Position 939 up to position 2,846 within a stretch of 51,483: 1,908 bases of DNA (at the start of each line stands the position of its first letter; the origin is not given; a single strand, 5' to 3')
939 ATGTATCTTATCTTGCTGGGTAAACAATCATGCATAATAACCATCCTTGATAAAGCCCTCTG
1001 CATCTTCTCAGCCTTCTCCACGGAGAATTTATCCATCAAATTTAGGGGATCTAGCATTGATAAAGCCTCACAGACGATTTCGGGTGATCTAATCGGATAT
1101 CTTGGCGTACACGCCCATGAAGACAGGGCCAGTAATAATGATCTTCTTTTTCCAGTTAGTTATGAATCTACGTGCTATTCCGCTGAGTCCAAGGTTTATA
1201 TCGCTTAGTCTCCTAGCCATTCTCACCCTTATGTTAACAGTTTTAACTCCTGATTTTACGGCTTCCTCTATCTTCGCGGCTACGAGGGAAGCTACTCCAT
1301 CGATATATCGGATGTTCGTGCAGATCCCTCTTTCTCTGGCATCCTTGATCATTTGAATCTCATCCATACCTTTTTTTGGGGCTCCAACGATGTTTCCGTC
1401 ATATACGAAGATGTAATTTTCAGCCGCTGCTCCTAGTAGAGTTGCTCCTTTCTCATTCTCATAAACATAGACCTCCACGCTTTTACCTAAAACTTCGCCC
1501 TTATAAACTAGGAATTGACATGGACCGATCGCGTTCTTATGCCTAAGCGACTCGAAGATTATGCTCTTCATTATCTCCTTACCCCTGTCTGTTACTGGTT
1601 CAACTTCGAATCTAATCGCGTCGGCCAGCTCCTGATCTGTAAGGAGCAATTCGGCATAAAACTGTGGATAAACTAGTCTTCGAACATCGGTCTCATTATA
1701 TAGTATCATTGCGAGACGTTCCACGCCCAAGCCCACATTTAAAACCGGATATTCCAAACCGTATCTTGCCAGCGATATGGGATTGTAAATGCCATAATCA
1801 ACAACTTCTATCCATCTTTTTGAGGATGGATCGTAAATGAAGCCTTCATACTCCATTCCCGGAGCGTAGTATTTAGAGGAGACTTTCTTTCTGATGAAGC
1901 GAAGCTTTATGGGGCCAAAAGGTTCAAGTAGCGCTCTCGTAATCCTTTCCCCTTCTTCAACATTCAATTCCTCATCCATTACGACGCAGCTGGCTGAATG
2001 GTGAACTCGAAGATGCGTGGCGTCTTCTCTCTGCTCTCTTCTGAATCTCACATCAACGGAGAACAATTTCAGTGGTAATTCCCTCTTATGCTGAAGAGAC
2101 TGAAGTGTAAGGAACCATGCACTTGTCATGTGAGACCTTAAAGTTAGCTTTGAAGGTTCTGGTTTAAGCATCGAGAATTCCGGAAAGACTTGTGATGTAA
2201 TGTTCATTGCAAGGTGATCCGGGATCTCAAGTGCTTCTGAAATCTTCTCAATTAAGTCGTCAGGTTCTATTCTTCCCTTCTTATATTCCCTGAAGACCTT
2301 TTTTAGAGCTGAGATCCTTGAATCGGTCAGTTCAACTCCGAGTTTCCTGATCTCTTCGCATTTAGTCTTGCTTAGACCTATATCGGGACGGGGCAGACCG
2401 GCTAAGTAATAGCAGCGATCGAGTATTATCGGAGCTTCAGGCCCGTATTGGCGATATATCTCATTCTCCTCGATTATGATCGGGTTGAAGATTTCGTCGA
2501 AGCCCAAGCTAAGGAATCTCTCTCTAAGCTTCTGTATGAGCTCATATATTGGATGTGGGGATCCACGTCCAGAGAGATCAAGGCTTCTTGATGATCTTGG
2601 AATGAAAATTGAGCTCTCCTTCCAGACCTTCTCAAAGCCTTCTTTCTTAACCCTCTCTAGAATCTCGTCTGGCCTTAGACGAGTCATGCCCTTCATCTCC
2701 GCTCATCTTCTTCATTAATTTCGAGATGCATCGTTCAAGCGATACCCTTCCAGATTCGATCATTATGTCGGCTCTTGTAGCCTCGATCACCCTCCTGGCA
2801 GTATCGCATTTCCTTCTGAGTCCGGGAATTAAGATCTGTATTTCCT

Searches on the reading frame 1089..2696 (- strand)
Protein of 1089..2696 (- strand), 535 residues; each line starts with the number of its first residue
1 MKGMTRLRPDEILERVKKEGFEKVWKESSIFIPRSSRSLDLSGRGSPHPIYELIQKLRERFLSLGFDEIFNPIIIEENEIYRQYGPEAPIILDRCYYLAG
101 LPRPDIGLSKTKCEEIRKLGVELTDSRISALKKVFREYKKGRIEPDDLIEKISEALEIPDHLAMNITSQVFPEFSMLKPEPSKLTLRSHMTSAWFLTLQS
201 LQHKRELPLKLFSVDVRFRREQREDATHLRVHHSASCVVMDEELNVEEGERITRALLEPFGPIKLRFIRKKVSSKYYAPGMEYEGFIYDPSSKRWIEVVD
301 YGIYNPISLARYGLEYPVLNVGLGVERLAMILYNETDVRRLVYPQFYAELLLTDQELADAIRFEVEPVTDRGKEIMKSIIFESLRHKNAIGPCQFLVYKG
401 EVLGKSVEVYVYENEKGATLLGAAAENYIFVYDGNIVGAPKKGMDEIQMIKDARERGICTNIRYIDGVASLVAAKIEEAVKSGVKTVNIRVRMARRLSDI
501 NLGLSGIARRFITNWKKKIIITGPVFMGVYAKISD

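Call 30: search_protein_families(library=pfam, proteins=[window:1089-2696:-], max_evalue=0.001)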
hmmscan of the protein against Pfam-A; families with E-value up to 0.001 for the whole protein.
window:1089-2696:- (535 aa): 2 families
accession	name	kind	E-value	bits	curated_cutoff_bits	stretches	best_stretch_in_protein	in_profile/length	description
PF01409.25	tRNA-synt_2d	-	2.9e-48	164.9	19.8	1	113-346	8-242/246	tRNA synthetases class II core domain (F)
PF18006.6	SepRS_C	-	1.1e-05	25.7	26.9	1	427-462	1-31/31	O-phosphoseryl-tRNA synthetase C-terminal domain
